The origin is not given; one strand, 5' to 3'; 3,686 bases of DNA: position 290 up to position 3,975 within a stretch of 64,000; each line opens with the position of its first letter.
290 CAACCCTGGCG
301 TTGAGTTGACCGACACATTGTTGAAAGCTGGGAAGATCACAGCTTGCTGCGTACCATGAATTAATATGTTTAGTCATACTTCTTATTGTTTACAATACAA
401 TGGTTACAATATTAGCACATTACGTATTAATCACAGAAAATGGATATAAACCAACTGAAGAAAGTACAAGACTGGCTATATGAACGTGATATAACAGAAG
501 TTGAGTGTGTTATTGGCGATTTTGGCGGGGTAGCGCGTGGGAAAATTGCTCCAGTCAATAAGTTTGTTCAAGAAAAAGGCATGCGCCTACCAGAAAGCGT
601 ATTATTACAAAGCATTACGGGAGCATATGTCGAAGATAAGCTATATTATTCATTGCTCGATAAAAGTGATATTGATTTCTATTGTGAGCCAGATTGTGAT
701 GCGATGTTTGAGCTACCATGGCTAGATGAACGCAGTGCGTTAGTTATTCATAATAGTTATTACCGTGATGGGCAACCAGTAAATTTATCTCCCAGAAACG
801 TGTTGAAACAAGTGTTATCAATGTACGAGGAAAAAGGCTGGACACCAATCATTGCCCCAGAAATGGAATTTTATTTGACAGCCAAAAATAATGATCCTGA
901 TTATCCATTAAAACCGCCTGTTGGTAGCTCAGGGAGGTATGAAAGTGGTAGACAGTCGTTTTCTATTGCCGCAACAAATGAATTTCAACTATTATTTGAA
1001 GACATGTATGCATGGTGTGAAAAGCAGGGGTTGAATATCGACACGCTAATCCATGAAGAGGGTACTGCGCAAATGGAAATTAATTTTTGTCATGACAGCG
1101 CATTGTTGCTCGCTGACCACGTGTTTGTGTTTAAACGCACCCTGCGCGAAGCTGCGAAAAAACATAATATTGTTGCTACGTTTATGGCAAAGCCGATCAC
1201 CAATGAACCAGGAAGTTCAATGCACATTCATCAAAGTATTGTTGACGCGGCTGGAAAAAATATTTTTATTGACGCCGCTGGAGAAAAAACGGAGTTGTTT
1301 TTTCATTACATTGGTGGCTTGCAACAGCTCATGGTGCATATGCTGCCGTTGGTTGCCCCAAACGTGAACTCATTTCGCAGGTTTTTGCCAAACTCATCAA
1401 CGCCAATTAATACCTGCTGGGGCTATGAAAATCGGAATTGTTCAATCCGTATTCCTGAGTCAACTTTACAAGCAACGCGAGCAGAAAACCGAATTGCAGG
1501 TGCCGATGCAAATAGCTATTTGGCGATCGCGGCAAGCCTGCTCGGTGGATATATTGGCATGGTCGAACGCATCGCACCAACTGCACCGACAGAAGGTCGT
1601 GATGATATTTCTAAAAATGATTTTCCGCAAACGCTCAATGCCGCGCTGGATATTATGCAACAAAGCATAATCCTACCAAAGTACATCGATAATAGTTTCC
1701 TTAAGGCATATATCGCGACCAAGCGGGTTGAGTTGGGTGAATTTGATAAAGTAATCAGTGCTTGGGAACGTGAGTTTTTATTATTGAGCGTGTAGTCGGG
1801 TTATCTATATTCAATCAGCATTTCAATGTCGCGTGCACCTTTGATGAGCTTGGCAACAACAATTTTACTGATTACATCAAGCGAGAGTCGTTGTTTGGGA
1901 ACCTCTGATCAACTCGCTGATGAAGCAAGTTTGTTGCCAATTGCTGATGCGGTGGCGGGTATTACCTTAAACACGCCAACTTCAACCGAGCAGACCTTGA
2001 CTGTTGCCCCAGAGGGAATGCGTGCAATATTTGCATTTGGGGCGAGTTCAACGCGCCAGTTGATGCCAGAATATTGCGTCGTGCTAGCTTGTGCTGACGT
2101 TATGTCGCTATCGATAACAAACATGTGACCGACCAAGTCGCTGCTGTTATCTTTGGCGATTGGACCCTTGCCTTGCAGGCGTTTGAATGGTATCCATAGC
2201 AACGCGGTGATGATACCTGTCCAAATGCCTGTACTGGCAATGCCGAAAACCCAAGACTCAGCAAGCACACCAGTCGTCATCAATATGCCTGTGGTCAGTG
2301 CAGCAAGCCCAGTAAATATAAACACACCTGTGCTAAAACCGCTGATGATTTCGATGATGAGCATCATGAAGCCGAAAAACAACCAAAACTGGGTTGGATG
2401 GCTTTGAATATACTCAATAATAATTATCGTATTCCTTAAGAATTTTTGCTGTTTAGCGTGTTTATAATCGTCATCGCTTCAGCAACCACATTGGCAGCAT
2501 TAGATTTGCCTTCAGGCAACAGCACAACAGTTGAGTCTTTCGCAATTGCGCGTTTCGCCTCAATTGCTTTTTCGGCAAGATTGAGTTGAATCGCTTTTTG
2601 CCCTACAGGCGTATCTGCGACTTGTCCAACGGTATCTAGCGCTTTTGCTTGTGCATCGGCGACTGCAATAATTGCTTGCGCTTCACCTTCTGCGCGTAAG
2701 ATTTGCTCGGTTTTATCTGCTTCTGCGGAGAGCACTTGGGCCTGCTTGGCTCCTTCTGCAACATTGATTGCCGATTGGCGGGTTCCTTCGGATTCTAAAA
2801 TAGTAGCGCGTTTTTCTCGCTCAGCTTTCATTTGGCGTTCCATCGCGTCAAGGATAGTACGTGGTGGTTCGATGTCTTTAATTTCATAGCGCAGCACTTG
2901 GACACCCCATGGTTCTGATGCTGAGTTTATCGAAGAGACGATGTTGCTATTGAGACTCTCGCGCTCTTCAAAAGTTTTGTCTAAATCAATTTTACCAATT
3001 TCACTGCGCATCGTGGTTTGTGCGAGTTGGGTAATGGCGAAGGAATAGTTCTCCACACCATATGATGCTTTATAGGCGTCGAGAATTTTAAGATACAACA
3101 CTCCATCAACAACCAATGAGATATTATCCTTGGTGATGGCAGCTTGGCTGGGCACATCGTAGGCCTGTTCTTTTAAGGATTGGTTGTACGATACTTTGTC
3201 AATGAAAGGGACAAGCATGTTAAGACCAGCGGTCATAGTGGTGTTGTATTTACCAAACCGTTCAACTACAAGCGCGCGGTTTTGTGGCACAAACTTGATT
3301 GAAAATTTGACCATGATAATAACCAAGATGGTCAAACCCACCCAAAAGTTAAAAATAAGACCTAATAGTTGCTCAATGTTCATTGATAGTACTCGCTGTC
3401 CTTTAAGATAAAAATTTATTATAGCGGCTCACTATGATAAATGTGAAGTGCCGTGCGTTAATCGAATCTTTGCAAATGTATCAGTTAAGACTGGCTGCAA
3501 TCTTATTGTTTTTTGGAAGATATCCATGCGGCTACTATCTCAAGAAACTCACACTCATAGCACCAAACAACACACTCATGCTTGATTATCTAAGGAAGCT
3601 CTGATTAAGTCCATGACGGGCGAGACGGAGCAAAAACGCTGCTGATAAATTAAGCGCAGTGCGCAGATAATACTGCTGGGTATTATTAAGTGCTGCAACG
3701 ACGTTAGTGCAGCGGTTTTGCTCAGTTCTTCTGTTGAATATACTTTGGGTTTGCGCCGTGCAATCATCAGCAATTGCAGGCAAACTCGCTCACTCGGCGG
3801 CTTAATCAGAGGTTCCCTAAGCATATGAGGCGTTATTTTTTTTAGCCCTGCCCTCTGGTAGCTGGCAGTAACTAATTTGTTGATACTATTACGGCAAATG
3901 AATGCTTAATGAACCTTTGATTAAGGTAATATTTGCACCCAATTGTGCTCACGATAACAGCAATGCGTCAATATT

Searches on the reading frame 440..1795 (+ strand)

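Call 14: search_protein_families(library=ncbifam, proteins=[window:440-1795:+])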
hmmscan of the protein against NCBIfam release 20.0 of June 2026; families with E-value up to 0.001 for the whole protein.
window:440-1795:+ (451 aa): 5 families
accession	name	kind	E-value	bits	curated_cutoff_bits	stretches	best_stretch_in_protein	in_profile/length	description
TIGR00653.1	GlnA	equivalog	5.1e-64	216.7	429.15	1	74-445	59-458/462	type I glutamate--ammonia ligase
TIGR03105.1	gln_synth_III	equivalog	1.1e-57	195.5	469.6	1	76-445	57-431/435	type III glutamate--ammonia ligase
NF045547.1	GGputSyn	equivalog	5.4e-53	180.3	650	1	8-443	4-438/438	gamma-glutamylputrescine synthetase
NF007006.0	PRK09469.1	equivalog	7.4e-30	103.9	845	1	174-383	181-392/469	glutamate--ammonia ligase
NF041605.1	gln_syn_GlnII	equivalog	1.9e-05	24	500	1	99-262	69-227/333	glutamine synthetase GlnII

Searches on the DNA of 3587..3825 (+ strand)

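Call 34: search_dna_similar(query=window:3587-3825:+, collection=plasmids, mode=distant, max_evalue=1, max_rows=30)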
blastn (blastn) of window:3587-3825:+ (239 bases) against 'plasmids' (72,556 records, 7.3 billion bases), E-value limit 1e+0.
No match.
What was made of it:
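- Tried and rejected: blastn of copy a against 72,556 plasmids: no match (call 34).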
